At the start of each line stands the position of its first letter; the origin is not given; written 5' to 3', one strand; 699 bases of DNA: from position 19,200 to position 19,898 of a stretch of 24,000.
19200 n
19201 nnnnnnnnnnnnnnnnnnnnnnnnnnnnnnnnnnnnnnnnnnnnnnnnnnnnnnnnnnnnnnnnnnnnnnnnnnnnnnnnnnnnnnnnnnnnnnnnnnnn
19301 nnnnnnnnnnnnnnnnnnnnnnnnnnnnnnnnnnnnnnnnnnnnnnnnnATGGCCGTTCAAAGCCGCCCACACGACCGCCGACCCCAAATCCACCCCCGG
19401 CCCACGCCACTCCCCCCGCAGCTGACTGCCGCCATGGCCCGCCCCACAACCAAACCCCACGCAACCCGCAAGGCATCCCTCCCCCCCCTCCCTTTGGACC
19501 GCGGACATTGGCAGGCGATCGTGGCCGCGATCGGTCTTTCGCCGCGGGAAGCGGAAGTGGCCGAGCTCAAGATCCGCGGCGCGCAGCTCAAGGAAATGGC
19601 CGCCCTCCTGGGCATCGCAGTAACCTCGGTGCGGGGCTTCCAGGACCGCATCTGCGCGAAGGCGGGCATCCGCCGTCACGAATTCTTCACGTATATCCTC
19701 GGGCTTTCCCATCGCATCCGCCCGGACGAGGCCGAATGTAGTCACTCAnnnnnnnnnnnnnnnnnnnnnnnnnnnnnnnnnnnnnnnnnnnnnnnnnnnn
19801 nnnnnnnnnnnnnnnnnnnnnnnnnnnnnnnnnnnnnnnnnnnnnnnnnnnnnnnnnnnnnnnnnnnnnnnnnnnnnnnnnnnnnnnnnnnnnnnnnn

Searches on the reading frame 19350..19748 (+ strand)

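Call 11: search_protein_families(library=pfam, proteins=[window:19350-19748:+], max_evalue=0.01)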
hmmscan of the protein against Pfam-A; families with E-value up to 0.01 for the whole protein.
window:19350-19748:+ (133 aa): 1 family
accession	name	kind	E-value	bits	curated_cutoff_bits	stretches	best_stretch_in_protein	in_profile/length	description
PF00196.25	GerE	-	0.00034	20.6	23.5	1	63-106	3-46/57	Bacterial regulatory proteins, luxR family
